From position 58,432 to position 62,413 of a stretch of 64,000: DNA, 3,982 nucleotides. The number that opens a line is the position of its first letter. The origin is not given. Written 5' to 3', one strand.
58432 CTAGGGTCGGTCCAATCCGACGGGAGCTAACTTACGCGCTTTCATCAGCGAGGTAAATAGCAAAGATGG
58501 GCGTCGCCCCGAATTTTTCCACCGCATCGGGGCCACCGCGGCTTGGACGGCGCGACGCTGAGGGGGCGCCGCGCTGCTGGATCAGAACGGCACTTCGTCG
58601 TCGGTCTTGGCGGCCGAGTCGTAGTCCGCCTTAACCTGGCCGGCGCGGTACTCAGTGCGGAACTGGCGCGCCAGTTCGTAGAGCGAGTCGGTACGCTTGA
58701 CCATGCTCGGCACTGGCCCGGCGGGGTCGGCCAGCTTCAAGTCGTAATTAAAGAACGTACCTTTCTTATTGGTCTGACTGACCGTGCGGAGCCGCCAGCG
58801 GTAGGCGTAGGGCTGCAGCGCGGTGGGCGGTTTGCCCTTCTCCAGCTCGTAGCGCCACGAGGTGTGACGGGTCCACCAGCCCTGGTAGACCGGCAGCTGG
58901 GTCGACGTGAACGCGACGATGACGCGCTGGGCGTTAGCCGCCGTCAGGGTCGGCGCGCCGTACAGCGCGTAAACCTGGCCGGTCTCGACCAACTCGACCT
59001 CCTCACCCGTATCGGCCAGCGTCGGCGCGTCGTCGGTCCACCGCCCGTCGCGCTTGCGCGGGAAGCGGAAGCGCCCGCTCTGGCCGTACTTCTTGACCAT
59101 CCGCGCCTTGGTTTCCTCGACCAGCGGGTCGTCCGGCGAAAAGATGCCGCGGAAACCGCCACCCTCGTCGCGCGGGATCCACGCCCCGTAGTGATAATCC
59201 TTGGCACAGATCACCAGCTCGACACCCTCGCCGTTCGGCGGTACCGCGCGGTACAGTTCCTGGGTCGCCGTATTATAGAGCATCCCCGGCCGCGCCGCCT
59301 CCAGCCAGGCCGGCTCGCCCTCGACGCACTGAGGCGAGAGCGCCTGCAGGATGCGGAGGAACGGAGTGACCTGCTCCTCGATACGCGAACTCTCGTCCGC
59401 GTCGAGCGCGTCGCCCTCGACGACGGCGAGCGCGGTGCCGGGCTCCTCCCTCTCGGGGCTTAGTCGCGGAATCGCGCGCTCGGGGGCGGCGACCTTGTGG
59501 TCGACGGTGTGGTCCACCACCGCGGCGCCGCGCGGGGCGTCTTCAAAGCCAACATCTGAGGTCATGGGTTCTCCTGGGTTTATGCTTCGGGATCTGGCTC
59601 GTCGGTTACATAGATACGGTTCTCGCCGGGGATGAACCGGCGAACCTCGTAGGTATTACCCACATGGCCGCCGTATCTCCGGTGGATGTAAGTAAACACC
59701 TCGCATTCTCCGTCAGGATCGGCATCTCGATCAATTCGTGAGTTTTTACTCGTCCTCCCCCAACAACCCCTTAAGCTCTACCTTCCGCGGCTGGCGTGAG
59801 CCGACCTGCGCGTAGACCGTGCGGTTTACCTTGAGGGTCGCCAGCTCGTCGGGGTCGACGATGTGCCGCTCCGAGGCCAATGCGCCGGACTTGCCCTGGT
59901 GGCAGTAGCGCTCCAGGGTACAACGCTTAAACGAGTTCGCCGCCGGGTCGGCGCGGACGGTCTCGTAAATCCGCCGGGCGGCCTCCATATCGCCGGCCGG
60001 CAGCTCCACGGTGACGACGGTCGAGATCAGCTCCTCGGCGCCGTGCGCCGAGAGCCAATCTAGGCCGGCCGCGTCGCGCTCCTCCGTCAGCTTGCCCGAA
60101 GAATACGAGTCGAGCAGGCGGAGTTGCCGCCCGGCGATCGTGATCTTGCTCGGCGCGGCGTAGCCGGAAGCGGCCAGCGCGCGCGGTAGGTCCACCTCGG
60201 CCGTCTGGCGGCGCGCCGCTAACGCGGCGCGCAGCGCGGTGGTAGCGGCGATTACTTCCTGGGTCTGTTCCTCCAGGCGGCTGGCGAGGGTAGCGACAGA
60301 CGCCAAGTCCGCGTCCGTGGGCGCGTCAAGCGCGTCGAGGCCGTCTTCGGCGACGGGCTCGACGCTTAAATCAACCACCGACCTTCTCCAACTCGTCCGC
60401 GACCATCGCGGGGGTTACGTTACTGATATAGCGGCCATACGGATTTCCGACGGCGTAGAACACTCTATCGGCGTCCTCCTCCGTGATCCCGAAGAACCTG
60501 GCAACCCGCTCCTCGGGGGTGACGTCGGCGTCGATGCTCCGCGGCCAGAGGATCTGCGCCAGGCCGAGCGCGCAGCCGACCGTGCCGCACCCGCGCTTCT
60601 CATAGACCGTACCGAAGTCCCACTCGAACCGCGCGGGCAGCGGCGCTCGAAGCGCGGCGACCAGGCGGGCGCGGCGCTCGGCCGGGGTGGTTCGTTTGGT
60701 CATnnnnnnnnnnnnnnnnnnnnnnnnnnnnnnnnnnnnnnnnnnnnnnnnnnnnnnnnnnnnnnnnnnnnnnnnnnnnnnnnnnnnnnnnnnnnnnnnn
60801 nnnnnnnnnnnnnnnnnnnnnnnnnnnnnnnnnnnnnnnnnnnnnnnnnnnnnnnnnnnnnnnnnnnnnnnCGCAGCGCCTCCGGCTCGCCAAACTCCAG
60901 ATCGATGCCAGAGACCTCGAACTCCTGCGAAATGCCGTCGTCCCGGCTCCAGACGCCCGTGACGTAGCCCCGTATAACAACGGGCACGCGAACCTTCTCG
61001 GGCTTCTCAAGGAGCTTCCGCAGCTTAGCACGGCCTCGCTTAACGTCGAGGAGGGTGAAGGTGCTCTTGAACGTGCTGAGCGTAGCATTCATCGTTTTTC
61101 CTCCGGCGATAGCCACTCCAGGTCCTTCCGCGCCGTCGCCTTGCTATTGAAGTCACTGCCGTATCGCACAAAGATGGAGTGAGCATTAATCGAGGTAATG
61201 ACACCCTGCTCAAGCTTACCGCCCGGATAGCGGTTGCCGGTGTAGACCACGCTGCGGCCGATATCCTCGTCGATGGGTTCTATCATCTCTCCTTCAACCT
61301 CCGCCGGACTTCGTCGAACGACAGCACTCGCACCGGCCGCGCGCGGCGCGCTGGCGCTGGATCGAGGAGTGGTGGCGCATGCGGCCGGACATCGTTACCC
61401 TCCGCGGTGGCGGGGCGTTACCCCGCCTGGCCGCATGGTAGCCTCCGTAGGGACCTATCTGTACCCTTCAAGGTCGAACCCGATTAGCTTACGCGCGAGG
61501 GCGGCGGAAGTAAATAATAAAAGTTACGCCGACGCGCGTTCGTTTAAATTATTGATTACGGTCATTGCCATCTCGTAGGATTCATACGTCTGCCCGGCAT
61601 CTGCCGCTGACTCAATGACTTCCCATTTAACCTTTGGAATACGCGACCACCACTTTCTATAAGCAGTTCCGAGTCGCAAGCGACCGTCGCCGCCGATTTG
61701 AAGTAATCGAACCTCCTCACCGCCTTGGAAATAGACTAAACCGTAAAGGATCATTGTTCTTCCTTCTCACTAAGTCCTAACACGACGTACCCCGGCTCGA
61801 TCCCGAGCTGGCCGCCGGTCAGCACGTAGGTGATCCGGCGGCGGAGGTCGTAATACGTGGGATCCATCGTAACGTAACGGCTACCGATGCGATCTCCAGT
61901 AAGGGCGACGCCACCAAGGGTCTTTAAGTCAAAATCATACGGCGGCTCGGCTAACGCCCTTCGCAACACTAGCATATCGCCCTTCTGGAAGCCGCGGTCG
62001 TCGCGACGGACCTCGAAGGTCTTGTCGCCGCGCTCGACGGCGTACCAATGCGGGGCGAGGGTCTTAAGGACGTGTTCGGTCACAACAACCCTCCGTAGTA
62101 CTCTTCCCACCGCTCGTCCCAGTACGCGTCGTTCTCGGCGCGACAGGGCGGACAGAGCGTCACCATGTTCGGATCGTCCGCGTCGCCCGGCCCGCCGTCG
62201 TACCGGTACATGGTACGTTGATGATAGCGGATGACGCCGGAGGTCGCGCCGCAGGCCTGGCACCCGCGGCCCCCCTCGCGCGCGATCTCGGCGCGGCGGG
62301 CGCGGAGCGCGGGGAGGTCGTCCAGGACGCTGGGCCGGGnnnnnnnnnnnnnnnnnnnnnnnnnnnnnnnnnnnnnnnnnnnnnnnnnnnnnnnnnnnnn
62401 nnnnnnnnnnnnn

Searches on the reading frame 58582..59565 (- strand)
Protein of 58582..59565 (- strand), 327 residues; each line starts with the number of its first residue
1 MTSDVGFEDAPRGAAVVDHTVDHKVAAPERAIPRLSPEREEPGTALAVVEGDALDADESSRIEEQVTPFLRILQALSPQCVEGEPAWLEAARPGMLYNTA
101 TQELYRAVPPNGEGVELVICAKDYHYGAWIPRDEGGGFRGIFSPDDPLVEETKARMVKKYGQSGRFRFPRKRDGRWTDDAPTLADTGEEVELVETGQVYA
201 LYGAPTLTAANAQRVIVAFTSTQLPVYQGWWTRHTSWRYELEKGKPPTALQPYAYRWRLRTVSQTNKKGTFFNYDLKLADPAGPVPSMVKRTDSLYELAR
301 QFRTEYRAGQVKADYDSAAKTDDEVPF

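Call 20: search_protein_families(library=pfam, proteins=[window:58582-59565:-], max_evalue=0.01)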
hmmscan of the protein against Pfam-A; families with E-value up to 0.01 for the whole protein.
window:58582-59565:- (327 aa): 1 family
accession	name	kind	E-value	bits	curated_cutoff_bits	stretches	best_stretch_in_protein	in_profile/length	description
PF23977.1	Pam3_Gp34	-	3.3e-38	132.3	27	1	63-312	27-235/235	Pam3 phage gp34-like protein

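Call 58: search_protein_families(library=phrogs, proteins=[window:58582-59565:-], max_evalue=0.001)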
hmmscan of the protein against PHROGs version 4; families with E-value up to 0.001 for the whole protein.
window:58582-59565:- (327 aa): 1 family
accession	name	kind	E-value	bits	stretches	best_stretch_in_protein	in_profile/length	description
phrog_2402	-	unknown function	2.1e-42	146.6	1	56-322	43-276/292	-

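Call 88: search_solved_structures(query=window:58582-59565:-, max_evalue=1)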
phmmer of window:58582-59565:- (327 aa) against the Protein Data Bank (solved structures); distinct sequences matched with E-value up to 1: 0.

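Call 103: search_dna_similar(query=window:58582-59565:-, collection=phages, mode=protein, max_evalue=0.00001, max_rows=25)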
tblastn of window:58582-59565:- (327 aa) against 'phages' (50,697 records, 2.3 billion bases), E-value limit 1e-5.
Records with a match: 456; places in all: 457; records where one place covers at least 80% of the query: 86.
Best place of each record, by identity: <60% 456.
By first word of the organism name: Pseudomonas 361; Escherichia 27; Bordetella 9; Serratia 9; Xanthomonas 6; Burkholderia 6; Pbunalikevirus 4; Stenotrophomonas 3; Dinoroseobacter 3; Pantoea 3; and 19 more.
By host as written in the record: Pseudomonas aeruginosa 142; Pseudomonas aeruginosa PAO1 107; - 35; Pseudomonas sp. 34; Escherichia coli 13; Pseudomonas aeruginosa PA14 12; Bordetella bronchiseptica ATCC 10580 9; Serratia marcescens 7; and 66 more.
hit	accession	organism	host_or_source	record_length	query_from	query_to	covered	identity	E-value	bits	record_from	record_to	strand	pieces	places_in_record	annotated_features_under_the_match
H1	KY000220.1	Bordetella phage FP1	Bordetella bronchiseptica ATCC 10580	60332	19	317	91%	31.0%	1e-24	110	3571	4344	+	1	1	hypothetical protein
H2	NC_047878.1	Bordetella phage FP1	Bordetella bronchiseptica ATCC 10580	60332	19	317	91%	31.0%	1e-24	110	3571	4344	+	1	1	hypothetical protein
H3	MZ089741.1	Pseudomonas phage PSA39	wastewater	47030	58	319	80%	32.3%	6e-28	119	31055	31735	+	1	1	hypothetical protein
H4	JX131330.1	Pseudomonas phage MP1412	Pseudomonas aeruginosa PAO1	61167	58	319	80%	32.3%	6e-28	119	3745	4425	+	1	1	hypothetical protein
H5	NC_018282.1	Pseudomonas phage MP1412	Pseudomonas aeruginosa PAO1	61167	58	319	80%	32.3%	6e-28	119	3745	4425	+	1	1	hypothetical protein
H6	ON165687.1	Sphaerotilus phage SN1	Sphaerotilus natans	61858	58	319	80%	32.3%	6e-28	119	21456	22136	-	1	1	hypothetical protein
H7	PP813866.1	Pseudomonas phage vB_PaeS_FBPa53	Pseudomonas sp.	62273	58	319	80%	32.3%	7e-28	119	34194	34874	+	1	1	hypothetical protein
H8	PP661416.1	Pseudomonas phage Max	Pseudomonas aeruginosa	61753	58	319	80%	32.3%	7e-28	119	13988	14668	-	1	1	hypothetical protein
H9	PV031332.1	Pseudomonas phage Lydia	Pseudomonas aeruginosa PAO1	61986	58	319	80%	32.3%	7e-28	119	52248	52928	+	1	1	ssDNA-binding protein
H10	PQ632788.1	Pseudomonas phage Luminis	Pseudomonas aeruginosa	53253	58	319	80%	32.3%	9e-28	119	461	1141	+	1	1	hypothetical protein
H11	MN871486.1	Pseudomonas phage PaSz-9_45_61k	Pseudomonas aeruginosa PAO1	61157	58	319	80%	32.3%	9e-28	119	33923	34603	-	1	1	record has no annotation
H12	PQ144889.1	Pseudomonas phage NEU2024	Pseudomonas aeruginosa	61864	58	319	80%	32.3%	2e-27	118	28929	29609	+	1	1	hypothetical protein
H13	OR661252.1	Aeromonas phage Gekk3-15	Aeromonas veronii AV-3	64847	44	318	84%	30.7%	3e-19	94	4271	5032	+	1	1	hypothetical protein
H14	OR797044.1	Stenotrophomonas phage vB_SmaS_Bhz59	Stenotrophomonas maltophilia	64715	37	317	86%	30.0%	8e-26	113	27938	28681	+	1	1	hypothetical protein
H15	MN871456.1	Pseudomonas phage Pa-C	Pseudomonas aeruginosa PAO1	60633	58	319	80%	31.9%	2e-27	118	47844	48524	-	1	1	record has no annotation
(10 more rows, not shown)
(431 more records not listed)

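Call 104: get_annotated_region(hit=H9, flank=4000)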
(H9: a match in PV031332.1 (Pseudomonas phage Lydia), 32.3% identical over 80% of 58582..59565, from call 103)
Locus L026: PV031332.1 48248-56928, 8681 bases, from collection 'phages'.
description: Pseudomonas phage Lydia, complete genome.
organism: Pseudomonas phage Lydia (NCBI taxid 3400811)
taxonomy: Viruses; Duplodnaviria; Heunggongvirae; Uroviricota; Caudoviricetes; Mesyanzhinovviridae; Rabinowitzvirinae; Yuavirus
host: Pseudomonas aeruginosa PAO1; source: -; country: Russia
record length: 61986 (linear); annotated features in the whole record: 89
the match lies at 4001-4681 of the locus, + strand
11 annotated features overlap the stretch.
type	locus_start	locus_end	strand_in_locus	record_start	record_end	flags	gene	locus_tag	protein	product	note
CDS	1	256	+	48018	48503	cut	-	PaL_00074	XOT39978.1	tail protein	-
CDS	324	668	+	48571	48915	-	-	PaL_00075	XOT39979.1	tail protein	-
CDS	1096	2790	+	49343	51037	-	-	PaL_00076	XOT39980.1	P1-like antirestriction protein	-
CDS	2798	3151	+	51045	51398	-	-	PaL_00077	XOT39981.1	CRISPR-associated-like protein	-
CDS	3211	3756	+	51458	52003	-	-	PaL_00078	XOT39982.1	DNA ends-protecting protein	Mu-like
CDS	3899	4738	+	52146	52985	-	-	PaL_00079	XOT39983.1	ssDNA-binding protein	T4 gp32-like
CDS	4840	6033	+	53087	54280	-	-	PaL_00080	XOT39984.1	exodeoxyribonuclease V-like protein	-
CDS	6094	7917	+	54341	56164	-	-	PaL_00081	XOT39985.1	ribonucleoside-diphosphate reductase large subunit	-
CDS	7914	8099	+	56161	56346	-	-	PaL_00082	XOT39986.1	hypothetical protein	-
CDS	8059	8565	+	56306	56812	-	-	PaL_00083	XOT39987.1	uracil-DNA glycosylase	-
CDS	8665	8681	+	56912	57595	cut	-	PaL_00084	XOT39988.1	DNA binding protein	-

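Call 105: get_annotated_region(hit=H1, flank=3500)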
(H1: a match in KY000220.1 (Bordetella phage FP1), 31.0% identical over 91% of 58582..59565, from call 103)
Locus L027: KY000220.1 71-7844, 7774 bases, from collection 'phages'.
description: Bordetella phage FP1, complete genome.
organism: Bordetella phage FP1 (NCBI taxid 1916125)
taxonomy: Viruses; Duplodnaviria; Heunggongvirae; Uroviricota; Caudoviricetes; Mesyanzhinovviridae; Rabinowitzvirinae; Vojvodinavirus; Bordetella virus FP1
host: Bordetella bronchiseptica ATCC 10580; source: -; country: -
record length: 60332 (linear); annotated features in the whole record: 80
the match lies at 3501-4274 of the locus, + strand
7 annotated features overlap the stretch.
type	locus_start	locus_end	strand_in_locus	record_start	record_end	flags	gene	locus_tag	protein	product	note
CDS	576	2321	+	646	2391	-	-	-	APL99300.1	helicase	-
CDS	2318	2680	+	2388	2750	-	-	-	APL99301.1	hypothetical protein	-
CDS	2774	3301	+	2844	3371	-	-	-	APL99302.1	hypothetical protein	-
CDS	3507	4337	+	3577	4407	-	-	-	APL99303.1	hypothetical protein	-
CDS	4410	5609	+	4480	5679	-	-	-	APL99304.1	ATP-binding protein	-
CDS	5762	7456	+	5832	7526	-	-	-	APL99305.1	ribonucleotide-diphosphate reductase subunit alpha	-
CDS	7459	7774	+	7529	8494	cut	-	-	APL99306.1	ribonucleotide-diphosphate reductase subunit beta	-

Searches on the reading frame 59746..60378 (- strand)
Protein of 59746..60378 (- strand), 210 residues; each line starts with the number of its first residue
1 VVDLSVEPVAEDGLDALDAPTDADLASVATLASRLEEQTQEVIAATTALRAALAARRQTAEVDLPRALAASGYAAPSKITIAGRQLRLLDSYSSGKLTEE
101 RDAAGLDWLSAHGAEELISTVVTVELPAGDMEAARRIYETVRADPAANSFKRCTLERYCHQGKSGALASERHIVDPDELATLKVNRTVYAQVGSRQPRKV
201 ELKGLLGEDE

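Call 20: search_protein_families(library=pfam, proteins=[window:59746-60378:-], max_evalue=0.01)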
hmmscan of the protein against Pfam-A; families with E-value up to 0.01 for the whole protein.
window:59746-60378:- (210 aa): 1 family
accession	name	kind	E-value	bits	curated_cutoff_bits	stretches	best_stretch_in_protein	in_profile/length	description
PF23984.1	DUF7307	-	0.00029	21.2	27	1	28-122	2-93/129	Pam3 gp33-like protein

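Call 58: search_protein_families(library=phrogs, proteins=[window:59746-60378:-], max_evalue=0.001)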
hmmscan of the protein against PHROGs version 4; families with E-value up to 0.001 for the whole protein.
window:59746-60378:- (210 aa): 1 family
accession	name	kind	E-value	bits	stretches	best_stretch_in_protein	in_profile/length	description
phrog_2378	-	unknown function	3.6e-07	31.1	1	23-143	23-140/189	-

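Call 89: search_solved_structures(query=window:59746-60378:-, max_evalue=1)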
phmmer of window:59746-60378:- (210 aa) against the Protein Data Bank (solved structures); distinct sequences matched with E-value up to 1: 0.

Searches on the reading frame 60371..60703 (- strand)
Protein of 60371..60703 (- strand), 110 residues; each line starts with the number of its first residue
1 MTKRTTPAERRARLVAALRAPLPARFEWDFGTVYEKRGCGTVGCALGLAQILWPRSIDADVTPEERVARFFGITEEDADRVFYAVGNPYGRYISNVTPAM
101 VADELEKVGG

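Call 6: search_protein_families(library=pfam, proteins=[window:60374-60703:-], max_evalue=1)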
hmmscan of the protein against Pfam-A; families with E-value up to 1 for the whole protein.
seq(110 aa): 1 family
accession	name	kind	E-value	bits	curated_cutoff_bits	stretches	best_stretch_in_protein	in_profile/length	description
PF06399.18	GFRP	-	0.21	11.8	25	1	83-109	37-63/83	GTP cyclohydrolase I feedback regulatory protein (GFRP)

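Call 7: search_protein_families(library=phrogs, proteins=[window:60374-60703:-], max_evalue=1)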
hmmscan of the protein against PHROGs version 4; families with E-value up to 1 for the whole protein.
seq(110 aa): 2 families
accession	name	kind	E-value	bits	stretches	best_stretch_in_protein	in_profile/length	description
phrog_889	-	unknown function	0.041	14.4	1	36-85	60-128/162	-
phrog_10555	-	unknown function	0.27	12.6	1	42-94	18-71/106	-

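Call 41: search_dna_similar(query=window:60374-60703:-, collection=phages, mode=protein, max_evalue=0.01, max_rows=30)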
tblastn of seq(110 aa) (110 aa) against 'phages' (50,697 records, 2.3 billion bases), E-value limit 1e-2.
No match.

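Call 57: search_protein_families(library=padloc, proteins=[window:60371-60703:-], max_evalue=0.1)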
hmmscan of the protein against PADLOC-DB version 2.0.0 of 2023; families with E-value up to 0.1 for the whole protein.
window:60371-60703:- (110 aa): 0 families

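Call 82: search_protein_families(library=ncbifam, proteins=[window:60371-60703:-], max_evalue=1)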
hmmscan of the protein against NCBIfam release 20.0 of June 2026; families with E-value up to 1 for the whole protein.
window:60371-60703:- (110 aa): 0 families

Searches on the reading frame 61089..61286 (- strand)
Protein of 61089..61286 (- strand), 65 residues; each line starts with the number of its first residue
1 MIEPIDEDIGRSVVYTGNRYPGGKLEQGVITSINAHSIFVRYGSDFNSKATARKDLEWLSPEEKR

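Call 20: search_protein_families(library=pfam, proteins=[window:61089-61286:-], max_evalue=0.01)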
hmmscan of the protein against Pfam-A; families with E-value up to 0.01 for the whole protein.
window:61089-61286:- (65 aa): 0 families

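Call 58: search_protein_families(library=phrogs, proteins=[window:61089-61286:-], max_evalue=0.001)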
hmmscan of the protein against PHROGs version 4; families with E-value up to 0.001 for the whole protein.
window:61089-61286:- (65 aa): 1 family
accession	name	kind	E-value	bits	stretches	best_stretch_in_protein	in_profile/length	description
phrog_18065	-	unknown function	8e-12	45.7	1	8-58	9-60/63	-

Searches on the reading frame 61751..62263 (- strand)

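Call 20: search_protein_families(library=pfam, proteins=[window:61751-62263:-], max_evalue=0.01)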
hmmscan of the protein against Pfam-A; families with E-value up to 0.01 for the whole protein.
window:61751-62263:- (170 aa): 1 family
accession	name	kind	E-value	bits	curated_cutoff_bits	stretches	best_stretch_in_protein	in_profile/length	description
PF12961.13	DUF3850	-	3.7e-18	65.9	22.9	1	64-164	2-77/77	Domain of unknown function (DUF3850)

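Call 58: search_protein_families(library=phrogs, proteins=[window:61751-62263:-], max_evalue=0.001)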
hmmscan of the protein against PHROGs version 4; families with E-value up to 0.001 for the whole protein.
window:61751-62263:- (170 aa): 4 families
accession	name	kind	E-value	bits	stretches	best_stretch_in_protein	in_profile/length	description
phrog_986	-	DNA, RNA and nucleotide metabolism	2.9e-23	83.9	1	61-168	95-175/253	RNA-binding protein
phrog_1812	-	unknown function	2.3e-09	38.1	1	63-101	4-42/150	-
phrog_16529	-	unknown function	9.4e-06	26.8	0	64-102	3-41/140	-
phrog_24858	-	unknown function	0.00035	21.1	1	61-101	103-142/180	-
